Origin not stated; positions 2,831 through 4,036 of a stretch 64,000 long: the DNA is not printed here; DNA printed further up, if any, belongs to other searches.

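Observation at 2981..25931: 23-kb head-to-tail array of 24 divergent paralogs from an unrecognised ~300-aa protein family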

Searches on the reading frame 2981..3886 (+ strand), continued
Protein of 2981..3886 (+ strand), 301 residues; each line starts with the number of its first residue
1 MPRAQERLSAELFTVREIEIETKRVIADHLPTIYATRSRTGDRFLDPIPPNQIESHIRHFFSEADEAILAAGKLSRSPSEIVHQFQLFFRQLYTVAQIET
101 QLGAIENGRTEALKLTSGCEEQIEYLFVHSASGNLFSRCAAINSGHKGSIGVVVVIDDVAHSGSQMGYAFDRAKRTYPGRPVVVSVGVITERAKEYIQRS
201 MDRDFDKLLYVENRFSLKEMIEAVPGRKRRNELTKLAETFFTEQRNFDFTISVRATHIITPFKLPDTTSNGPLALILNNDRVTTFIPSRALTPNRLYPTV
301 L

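Call 61: search_protein_families(library=padloc, proteins=[P0017, P0018, P0025, P0026, P0030, P0031, P0032, P0033, P0034, P0035], max_evalue=0.1)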
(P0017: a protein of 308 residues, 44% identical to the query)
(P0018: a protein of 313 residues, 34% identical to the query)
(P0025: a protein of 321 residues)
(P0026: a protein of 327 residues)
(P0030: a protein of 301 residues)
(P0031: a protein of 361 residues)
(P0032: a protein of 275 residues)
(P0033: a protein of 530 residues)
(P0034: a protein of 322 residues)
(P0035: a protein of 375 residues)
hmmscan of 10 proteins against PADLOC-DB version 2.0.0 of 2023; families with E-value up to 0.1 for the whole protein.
P0017 (308 aa): 2 families
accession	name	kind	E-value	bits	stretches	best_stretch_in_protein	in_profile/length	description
PDLC03227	MTase_II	-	0.05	10.5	1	150-239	272-356/494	Type II methyltransferase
PDLC02935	PRTase_III-A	-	0.058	10.7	1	126-206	103-180/290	-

P0018 (313 aa): 5 families
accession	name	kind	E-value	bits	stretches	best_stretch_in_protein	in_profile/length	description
PDLC02935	PRTase_III-A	-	7.9e-05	20.1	1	94-256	55-220/290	-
PDLC02931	PRTase_III-A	-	0.00029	18.6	1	143-244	115-219/267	-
PDLC02934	PRTase_III-A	-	0.0011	16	1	148-251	108-216/393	-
PDLC02932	PRTase_III-A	-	0.0019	15.8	1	151-249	114-214/271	-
PDLC03962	ShosT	-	0.023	12.6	1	157-218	162-223/237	-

P0025 (321 aa): 5 families
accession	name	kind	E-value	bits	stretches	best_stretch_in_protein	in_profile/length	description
PDLC02935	PRTase_III-A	-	9.2e-05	19.9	1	170-260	127-218/290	-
PDLC02934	PRTase_III-A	-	0.0001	19.4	1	81-294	24-225/393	-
PDLC04546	PDC-M25B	-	0.0081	14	1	112-211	55-157/248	-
PDLC02931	PRTase_III-A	-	0.0093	13.6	1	151-255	116-216/267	-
PDLC03962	ShosT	-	0.022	12.6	1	168-215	168-214/237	-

P0026 (327 aa): 1 family
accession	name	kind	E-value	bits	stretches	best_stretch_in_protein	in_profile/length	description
PDLC02935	PRTase_III-A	-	0.025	12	1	173-285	124-234/290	-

P0030 (301 aa): 1 family
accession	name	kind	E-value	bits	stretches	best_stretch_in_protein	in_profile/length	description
PDLC03962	ShosT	-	0.026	12.4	1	116-209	125-215/237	-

P0031 (361 aa): 1 family
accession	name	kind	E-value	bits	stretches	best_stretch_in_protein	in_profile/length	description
PDLC02075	Cas2a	-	0.017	13.5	1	56-113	10-63/85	-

P0032 (275 aa): 0 families

P0033 (530 aa): 1 family
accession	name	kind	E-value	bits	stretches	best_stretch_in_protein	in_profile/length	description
PDLC02934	PRTase_III-A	-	4.1e-05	20.7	1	273-434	27-189/393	-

P0034 (322 aa): 1 family
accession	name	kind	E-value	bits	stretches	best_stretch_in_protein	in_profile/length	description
PDLC02935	PRTase_III-A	-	1.1e-07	29.6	1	77-237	44-200/290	-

P0035 (375 aa): 5 families
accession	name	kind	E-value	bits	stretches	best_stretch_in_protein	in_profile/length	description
PDLC02932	PRTase_III-A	-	3.7e-11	41.1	1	177-296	89-209/271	-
PDLC02931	PRTase_III-A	-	2.5e-07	28.6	1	201-294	122-214/267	-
PDLC02935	PRTase_III-A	-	7.3e-07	26.8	1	201-265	116-176/290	-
PDLC02934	PRTase_III-A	-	1.9e-05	21.8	1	137-273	43-182/393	-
PDLC02933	PRTase_III-A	-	0.00081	17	1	217-293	125-207/368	-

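Call 62: search_protein_families(library=pfam, alignment_id=A1, max_evalue=1)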
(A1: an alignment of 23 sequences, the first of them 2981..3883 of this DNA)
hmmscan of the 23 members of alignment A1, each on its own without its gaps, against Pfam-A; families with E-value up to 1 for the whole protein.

A. member 1, window:2981-3883:+ (301 aa): 2 families
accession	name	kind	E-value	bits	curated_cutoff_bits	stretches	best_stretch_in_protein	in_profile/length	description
PF02875.26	Mur_ligase_C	-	5.5e-05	24.4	28.4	1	153-224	12-91/127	Mur ligase, glutamate ligase domain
PF24390.1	PRTase-CE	-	0.001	19.4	27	1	136-213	93-173/253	PRTase-CE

B. families by the number of members that match (of 23 scanned): 18 families
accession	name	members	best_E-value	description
PF24390.1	PRTase-CE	14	2.5e-07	PRTase-CE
PF02875.26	Mur_ligase_C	6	5.5e-05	Mur ligase, glutamate ligase domain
PF00156.33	Pribosyltran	4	0.024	Phosphoribosyl transferase domain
PF12987.12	DUF3871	1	0.0094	Domain of unknown function, B. Theta Gene description (DUF3871)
PF25468.1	HEAT_HEATR5A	1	0.051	HEATR5A-like, HEAT repeats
PF06526.17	DUF1107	1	0.06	Protein of unknown function (DUF1107)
PF21367.3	ZNF512_zf-C2H2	1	0.061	Zinc finger 512, zinc fingers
PF16678.12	UBA_HOIP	1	0.079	HOIP UBA domain pair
PF24488.1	DUF7584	1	0.087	Domain of unknown function (DUF7584)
PF00092.34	VWA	1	0.093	von Willebrand factor type A domain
PF04867.17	DUF643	1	0.1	Protein of unknown function (DUF643)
PF20247.3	DUF6602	1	0.1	Domain of unknown function (DUF6602)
PF15846.10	DUF4720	1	0.11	Domain of unknown function (DUF4720)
PF18083.6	PutA_N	1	0.13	Proline utilization A N-terminal domain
PF25173.1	Beta-prop_WDR3_1st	1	0.14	WDR3 first beta-propeller domain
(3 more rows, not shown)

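Call 64: find_homologous_proteins(query=A2, max_evalue=0.001)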
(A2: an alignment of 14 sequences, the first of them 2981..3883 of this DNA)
Query A2 (14 sequences) (301 aa, profile of the alignment): 13 proteins with E <= 0.001 among 8000 candidates.
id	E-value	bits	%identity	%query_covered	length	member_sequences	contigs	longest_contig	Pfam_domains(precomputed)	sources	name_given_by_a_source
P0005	2.0e-107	377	44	94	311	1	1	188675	-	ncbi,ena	-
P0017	2.3e-105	370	44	95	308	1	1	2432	-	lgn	-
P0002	7.9e-105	369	41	94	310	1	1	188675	-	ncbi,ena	-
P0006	8.7e-105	369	39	95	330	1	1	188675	-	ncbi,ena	-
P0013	1.4e-101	358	100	100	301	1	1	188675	-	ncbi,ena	-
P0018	1.4e-98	348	34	94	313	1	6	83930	PF24390.2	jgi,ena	-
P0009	9.1e-77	277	42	94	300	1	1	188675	-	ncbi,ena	-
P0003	1.8e-75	272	40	95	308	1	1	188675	-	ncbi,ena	-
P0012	5.7e-74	267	39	99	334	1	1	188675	-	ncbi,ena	-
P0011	2.6e-70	255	35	94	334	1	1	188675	-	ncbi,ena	-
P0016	1.0e-68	250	36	88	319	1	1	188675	-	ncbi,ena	-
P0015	5.7e-67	244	40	93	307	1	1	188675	-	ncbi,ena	-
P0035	1.0e-64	237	26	25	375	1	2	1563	PF24390.2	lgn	-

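Call 65: find_related_loci(query=A1, collection=metagenome_contigs, flank=10000)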
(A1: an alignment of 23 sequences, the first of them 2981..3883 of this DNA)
Query A1 (301 aa) in metagenome_contigs; peptide patterns used: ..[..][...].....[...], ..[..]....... (x = any residue, [..] = any of these).
133 stretches matched a pattern; 2 encode a relative of the query (tblastn E <= 1e-3); 2 distinct loci.
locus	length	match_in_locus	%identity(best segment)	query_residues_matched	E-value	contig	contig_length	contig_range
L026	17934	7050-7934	34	18-301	4e-44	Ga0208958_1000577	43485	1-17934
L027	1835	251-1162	32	9-298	2e-40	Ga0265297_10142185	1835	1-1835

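Call 66: find_related_loci(query=A1, collection=viral_contigs, flank=10000)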
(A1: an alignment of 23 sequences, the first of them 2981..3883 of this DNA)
Query A1 (301 aa) in viral_contigs; peptide patterns used: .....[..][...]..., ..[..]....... (x = any residue, [..] = any of these).
39 stretches matched a pattern, but none encodes a relative of the query by tblastn (E <= 1e-3).

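Call 73: search_dna_similar(query=P0035, collection=plasmids, mode=protein, max_evalue=0.01, max_rows=15)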
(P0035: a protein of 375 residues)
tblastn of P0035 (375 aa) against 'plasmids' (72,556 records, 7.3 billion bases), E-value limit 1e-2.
No match.

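Call 74: search_dna_similar(query=P0018, collection=phages, mode=protein, max_evalue=0.01, max_rows=15)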
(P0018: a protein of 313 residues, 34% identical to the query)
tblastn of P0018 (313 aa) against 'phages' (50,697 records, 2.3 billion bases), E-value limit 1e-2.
No match.

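Call 75: find_homologous_proteins(query=P0034, max_evalue=0.001)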
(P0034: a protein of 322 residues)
Query P0034 (322 aa): 1 proteins with E <= 0.001 among 1748 candidates.
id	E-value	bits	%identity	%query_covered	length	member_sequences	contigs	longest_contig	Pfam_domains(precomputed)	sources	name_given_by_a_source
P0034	4.4e-205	698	100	100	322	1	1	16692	PF24390.2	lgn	-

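Call 76: find_encoding_contigs(protein=P0034, flank=8000, max_places=2)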
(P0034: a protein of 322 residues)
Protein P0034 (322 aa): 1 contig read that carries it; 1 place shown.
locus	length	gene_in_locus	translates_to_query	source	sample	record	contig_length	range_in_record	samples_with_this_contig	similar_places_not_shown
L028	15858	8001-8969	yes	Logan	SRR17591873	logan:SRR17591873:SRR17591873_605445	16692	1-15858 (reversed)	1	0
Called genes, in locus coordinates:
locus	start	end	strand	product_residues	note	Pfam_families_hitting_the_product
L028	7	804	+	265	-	PF21686:LigD_Prim-Pol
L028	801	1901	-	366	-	PF21338:Top1B_N_bact, PF01028:Topoisom_I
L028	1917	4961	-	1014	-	PF01436:NHL (faint), PF00404:Dockerin_1 (weak)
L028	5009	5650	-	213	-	-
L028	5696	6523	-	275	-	-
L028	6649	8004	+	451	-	PF07690:MFS_1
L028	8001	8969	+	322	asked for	PF24390:PRTase-CE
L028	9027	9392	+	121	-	-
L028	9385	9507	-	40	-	-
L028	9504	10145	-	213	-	PF00702:Hydrolase, PF13419:HAD_2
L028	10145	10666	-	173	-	PF22769:DCD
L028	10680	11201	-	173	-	PF22769:DCD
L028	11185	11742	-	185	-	-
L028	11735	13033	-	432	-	PF01979:Amidohydro_1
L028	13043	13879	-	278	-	PF02578:Cu-oxidase_4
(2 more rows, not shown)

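Call 77: find_encoding_contigs(protein=P0031, flank=8000, max_places=2)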
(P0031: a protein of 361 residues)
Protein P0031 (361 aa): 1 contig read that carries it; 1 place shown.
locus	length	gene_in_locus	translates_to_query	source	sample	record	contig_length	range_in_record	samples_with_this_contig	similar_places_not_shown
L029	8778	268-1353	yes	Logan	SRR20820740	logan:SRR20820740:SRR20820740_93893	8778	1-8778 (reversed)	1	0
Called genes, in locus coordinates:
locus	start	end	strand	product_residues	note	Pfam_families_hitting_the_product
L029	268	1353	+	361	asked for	-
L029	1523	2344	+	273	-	PF06800:Sugar_transport, PF07857:TMEM144 (weak)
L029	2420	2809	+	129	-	-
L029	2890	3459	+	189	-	-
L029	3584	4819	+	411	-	PF07690:MFS_1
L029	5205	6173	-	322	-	-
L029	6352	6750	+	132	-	-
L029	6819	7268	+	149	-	-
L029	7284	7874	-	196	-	PF00702:Hydrolase, PF13419:HAD_2, PF13242:Hydrolase_like (faint)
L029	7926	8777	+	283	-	PF01488:Shikimate_DH (weak), PF02737:3HCDH_N (faint), PF02826:2-Hacid_dh_C (weak), PF03446:NAD_binding_2, PF03807:F420_oxidored, PF07991:KARI_N (weak), PF14833:NAD_binding_11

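Call 78: find_encoding_contigs(protein=P0032, flank=8000, max_places=2)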
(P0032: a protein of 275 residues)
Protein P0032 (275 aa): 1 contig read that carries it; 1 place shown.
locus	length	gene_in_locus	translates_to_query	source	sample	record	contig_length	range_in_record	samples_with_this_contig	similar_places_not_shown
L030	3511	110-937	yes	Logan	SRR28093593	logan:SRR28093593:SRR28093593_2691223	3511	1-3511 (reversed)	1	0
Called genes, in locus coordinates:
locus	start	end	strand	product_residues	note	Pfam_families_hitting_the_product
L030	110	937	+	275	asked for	-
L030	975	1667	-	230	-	PF00300:His_Phos_1 (faint)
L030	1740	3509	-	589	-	?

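Call 81: fold_search(model_id=the predicted structure, library=viral)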
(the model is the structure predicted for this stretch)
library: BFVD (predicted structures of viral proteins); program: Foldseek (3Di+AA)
matches with E <= 10: 297; with E <= 0.001: 3
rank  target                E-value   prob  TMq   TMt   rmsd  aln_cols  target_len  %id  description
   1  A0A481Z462            1.1e-04  1.00  0.40  0.31   9.4       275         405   12  Uncharacterized protein [Pithovirus LCPAC102]
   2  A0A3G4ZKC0            2.7e-04  1.00  0.40  0.26  11.4       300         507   14  Uncharacterized protein [Terrestrivirus sp.]
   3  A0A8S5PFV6            5.6e-04  1.00  0.40  0.26   8.2       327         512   10  PRTase-CE domain-containing protein [Siphoviridae sp. ctvNP11]
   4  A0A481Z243            1.7e-03  0.99  0.38  0.23  22.2       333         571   12  Uncharacterized protein [Mimivirus LCMiAC02]
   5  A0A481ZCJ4            1.3e-02  0.97  0.38  0.48   9.4       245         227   14  Phosphoribosyl transferase domain protein [Pithovirus LCPAC401]
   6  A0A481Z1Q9            2.2e-02  0.25  0.18  0.13  13.8       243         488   12  DEAD/SNF2-like helicase [Pithovirus LCPAC001]
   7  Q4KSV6                5.9e-02  0.25  0.17  0.15  11.0       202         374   12  ORF-124 peptide [Chrysodeixis chalcites nucleopolyhedrovirus]
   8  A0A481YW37            6.2e-02  0.15  0.17  0.14  14.6       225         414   12  AAA family ATPase [Marseillevirus LCMAC201]
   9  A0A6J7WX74            1.2e-01  0.08  0.14  0.09  21.5       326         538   11  GroL Chaperonin GroEL (HSP60 family) [uncultured Caudovirales phage]
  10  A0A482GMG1            1.3e-01  0.14  0.13  0.19  10.2       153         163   14  (no name in the UniProt tables at hand)
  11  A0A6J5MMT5            1.5e-01  0.11  0.16  0.20  22.8       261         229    8  DnaC DNA replication protein [uncultured Caudovirales phage]
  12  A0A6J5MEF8            1.6e-01  0.66  0.23  0.35   5.6       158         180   11  Hpt Hypoxanthine-guanine phosphoribosyltransferase [uncultured Caudovirales phage]
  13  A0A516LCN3            1.9e-01  0.13  0.16  0.14  12.0       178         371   11  (no name in the UniProt tables at hand)
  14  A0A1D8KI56            2.1e-01  0.38  0.22  0.31  14.6       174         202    9  Uncharacterized protein [Synechococcus phage S-CAM1]
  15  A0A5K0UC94            2.1e-01  0.30  0.18  0.11  15.4       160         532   10  Class I SAM-dependent methyltransferase [Yasminevirus sp. GU-2018]
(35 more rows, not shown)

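Call 94: search_protein_families(library=pfam, proteins=[L007:286-636:+], max_evalue=0.001)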
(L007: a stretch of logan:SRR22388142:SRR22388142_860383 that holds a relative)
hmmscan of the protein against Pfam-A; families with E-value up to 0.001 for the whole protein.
L007:286-636:+ (116 aa): 0 families

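Call 95: search_protein_families(library=padloc, proteins=[L007:286-636:+], max_evalue=0.001)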
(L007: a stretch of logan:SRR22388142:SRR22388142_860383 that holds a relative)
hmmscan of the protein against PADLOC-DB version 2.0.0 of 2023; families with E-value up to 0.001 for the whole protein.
L007:286-636:+ (116 aa): 0 families

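Call 100: search_protein_families(library=pfam, proteins=[P0036, P0037, P0033], max_evalue=0.001)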
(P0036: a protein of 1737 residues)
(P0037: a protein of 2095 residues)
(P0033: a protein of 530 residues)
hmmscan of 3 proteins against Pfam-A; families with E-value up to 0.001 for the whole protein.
P0036 (1737 aa): 2 families
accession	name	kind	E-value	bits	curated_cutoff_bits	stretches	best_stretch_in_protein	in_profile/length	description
PF01636.29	APH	-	2.7e-14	54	23.2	1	780-995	18-214/239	Phosphotransferase enzyme family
PF24390.1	PRTase-CE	-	0.00096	19.5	27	0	1405-1557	4-158/253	PRTase-CE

P0037 (2095 aa): 9 families
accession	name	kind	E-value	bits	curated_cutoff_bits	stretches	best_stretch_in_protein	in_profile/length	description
PF13649.12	Methyltransf_25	-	7.6e-22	78.3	27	2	1396-1495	2-97/97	Methyltransferase domain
PF13847.12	Methyltransf_31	-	4.9e-21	75.4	27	2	1391-1499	3-109/145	Methyltransferase domain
PF08242.18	Methyltransf_12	-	4.1e-18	66.4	30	2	1396-1497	1-98/98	Methyltransferase domain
PF08241.18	Methyltransf_11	-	5.6e-18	65.8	21.2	2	1396-1499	1-95/95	Methyltransferase domain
PF05175.20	MTS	-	1.1e-14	54.9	23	1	1624-1743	32-139/170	Methyltransferase small domain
PF13489.12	Methyltransf_23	-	2.3e-11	44.1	27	1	1391-1499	22-116/164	Methyltransferase domain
PF01209.24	Ubie_methyltran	-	1.1e-09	38.5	20.1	1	1386-1500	42-152/233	ubiE/COQ5 methyltransferase family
PF24390.1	PRTase-CE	-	5.1e-06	27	27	1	104-184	93-177/253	PRTase-CE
PF06325.19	PrmA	-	0.00025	21.1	22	0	1621-1696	159-231/296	Ribosomal protein L11 methyltransferase (PrmA)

P0033 (530 aa): 1 family
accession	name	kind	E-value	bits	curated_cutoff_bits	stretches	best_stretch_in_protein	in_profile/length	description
PF24390.1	PRTase-CE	-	3.6e-05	24.2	27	1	359-442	103-181/253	PRTase-CE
